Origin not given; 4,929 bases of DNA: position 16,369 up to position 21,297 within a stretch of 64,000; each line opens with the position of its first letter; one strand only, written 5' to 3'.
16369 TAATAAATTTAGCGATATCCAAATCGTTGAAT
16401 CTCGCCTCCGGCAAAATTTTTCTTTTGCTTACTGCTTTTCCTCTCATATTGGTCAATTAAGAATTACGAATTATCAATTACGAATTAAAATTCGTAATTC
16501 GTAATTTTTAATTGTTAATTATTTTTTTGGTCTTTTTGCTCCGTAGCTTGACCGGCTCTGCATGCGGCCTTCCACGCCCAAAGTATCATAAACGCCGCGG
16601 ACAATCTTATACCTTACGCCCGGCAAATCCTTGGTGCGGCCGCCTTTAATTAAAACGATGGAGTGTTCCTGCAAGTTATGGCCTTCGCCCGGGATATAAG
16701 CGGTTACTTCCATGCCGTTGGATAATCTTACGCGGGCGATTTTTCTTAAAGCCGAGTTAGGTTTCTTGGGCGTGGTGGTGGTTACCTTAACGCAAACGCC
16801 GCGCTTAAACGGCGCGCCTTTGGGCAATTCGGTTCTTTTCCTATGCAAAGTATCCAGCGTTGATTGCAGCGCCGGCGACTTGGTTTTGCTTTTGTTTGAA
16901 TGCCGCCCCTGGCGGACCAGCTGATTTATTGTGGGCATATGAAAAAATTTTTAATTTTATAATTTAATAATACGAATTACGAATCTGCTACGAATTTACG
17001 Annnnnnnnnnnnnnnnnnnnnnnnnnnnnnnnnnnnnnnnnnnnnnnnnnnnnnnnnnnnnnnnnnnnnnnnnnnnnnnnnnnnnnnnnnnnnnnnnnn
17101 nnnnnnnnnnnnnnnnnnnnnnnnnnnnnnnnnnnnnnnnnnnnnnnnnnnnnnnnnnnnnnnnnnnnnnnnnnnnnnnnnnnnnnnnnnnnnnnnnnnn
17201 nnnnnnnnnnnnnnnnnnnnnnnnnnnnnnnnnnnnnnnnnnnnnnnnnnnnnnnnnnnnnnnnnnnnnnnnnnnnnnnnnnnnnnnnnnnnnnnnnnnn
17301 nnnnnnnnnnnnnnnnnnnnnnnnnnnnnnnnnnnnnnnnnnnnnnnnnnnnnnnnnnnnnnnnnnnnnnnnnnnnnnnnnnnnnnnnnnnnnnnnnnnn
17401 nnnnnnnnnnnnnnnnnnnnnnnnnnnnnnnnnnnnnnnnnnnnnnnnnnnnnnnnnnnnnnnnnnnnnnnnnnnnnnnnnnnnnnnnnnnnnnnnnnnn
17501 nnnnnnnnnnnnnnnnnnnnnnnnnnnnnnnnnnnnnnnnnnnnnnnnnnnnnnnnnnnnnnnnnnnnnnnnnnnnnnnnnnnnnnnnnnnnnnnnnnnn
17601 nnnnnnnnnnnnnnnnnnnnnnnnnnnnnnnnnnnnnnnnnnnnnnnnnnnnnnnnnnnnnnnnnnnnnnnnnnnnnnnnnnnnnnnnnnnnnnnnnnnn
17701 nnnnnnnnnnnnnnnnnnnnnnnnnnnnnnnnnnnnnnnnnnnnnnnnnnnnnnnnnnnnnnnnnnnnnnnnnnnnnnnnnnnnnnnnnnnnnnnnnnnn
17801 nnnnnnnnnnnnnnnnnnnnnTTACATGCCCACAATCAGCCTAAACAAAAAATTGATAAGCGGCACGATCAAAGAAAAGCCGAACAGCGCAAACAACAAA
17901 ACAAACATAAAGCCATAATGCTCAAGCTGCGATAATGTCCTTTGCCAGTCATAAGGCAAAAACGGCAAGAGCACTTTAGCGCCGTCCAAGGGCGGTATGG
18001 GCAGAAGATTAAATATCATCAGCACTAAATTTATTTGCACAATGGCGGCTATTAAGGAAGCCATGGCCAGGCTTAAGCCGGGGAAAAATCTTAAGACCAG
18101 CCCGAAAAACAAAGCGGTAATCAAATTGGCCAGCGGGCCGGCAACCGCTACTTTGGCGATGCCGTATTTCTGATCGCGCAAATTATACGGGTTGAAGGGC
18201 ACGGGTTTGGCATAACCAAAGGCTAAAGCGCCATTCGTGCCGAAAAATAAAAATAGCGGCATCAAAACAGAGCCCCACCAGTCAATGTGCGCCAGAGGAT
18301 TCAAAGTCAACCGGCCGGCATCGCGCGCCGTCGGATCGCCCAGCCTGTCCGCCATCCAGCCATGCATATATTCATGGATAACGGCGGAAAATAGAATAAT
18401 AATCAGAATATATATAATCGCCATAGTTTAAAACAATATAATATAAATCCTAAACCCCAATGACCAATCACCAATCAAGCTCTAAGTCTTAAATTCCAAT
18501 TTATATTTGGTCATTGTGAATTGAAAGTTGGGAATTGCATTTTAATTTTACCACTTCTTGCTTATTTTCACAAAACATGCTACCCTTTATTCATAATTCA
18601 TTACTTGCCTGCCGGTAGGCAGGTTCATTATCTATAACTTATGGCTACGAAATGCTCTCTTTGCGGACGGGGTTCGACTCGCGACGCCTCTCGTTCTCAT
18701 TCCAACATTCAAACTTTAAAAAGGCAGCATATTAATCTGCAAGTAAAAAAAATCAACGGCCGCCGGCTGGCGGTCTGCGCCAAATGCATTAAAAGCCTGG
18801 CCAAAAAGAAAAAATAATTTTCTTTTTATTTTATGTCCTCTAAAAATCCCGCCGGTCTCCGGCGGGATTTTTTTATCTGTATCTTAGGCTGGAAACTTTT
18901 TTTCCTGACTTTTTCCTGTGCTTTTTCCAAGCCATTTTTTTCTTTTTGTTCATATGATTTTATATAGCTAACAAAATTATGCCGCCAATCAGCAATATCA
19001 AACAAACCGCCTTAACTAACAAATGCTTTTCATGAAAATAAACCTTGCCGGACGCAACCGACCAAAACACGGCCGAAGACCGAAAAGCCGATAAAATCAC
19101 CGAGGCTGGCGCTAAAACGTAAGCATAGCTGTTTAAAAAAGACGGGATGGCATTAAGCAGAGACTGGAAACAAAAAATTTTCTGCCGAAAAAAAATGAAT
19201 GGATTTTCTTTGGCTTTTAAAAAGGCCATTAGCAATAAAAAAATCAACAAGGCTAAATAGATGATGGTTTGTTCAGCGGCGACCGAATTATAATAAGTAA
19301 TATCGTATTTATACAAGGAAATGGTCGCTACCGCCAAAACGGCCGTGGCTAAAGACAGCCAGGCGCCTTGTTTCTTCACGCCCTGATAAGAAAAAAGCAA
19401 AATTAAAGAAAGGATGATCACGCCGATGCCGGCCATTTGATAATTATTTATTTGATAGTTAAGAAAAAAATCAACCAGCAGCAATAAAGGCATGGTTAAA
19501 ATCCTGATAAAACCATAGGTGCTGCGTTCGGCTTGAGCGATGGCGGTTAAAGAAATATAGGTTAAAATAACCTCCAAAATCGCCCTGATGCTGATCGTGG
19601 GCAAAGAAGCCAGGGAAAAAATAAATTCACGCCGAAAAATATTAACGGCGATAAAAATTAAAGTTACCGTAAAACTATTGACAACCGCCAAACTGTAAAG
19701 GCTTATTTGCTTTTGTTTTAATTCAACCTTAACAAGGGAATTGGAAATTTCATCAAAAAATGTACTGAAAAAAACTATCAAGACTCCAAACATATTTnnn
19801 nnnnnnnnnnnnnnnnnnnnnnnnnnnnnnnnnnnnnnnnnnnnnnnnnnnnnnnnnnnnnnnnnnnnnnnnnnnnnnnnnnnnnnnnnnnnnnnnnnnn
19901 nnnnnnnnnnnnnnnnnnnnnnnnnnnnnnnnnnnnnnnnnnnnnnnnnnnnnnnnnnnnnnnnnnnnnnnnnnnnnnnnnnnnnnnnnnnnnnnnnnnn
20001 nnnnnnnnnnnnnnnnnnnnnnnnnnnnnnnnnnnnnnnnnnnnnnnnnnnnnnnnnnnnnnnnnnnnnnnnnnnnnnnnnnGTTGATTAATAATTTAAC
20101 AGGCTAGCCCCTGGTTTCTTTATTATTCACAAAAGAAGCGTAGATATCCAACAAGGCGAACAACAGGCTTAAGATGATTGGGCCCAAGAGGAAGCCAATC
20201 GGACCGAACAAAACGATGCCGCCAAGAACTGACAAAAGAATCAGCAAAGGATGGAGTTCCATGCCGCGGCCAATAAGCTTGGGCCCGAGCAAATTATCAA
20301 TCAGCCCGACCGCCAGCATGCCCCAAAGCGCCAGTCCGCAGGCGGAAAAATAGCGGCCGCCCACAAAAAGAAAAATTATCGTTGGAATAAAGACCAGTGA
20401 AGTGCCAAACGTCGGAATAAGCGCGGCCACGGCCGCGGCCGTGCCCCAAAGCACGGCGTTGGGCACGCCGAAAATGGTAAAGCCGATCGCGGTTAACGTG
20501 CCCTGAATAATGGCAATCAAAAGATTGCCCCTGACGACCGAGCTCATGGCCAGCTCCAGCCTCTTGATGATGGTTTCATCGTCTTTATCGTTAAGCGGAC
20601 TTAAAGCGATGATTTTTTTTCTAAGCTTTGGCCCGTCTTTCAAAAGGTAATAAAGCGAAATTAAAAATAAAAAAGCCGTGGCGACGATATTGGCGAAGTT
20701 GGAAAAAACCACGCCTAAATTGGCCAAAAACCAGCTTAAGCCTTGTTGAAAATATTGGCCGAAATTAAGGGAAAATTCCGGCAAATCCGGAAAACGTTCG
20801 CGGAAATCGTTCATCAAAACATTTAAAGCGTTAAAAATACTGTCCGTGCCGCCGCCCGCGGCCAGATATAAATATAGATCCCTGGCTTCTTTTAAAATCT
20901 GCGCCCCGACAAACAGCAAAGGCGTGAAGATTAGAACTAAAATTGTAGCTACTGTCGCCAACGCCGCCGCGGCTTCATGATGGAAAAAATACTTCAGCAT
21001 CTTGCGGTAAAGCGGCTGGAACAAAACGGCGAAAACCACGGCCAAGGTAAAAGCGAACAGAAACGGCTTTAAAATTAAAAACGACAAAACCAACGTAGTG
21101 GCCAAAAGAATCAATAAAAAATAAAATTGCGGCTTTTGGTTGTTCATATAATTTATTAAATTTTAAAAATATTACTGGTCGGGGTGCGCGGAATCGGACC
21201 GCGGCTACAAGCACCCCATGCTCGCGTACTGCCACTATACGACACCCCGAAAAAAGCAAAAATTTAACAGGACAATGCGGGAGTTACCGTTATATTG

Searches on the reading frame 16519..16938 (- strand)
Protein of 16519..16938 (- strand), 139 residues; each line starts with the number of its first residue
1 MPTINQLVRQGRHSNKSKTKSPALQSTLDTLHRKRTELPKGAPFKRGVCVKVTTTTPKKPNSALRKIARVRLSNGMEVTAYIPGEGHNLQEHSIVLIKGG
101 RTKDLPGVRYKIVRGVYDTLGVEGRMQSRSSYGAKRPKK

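Call 34: search_protein_families(library=pfam, proteins=[window:16519-16938:-], max_evalue=0.01)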
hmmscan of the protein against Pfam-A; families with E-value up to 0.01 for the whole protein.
window:16519-16938:- (139 aa): 1 family
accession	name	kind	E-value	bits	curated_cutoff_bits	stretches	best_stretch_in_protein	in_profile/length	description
PF00164.32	Ribosom_S12_S23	-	7.1e-38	129.1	22.3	1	35-138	4-109/110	Ribosomal protein S12/S23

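Call 41: find_encoding_contigs(protein=window:16519-16938:-, flank=8000, max_places=10)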
Protein window:16519-16938:- (139 aa): no gene with exactly this product is on record in the collection.

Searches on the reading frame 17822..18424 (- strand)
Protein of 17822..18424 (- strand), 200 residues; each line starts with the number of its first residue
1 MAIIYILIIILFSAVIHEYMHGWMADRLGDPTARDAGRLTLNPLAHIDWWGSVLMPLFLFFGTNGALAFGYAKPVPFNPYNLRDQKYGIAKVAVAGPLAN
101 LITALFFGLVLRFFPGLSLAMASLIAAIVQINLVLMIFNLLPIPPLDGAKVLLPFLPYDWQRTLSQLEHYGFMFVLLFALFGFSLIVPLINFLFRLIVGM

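Call 34: search_protein_families(library=pfam, proteins=[window:17822-18424:-], max_evalue=0.01)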
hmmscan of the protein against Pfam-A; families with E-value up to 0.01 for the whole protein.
window:17822-18424:- (200 aa): 1 family
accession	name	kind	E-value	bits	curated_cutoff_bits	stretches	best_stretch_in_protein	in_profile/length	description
PF02163.28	Peptidase_M50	-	1.3e-13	51.2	27.2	2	121-178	159-216/221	Peptidase family M50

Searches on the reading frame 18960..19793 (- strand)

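Call 64: search_protein_families(library=pfam, proteins=[window:18960-19793:-])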
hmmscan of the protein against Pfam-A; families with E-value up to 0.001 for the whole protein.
window:18960-19793:- (277 aa): 1 family
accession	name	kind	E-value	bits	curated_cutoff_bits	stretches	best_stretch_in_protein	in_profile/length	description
PF00892.27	EamA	-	2.3e-05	25.2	28.2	1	3-134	3-134/135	EamA-like transporter family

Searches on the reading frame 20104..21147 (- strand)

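Call 64: search_protein_families(library=pfam, proteins=[window:20104-21147:-])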
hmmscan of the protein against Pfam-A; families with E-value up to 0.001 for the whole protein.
window:20104-21147:- (347 aa): 1 family
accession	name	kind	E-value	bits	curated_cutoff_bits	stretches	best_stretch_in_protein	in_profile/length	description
PF01594.21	AI-2E_transport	-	2.4e-54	185.2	34.3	1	11-336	4-326/327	AI-2E family transporter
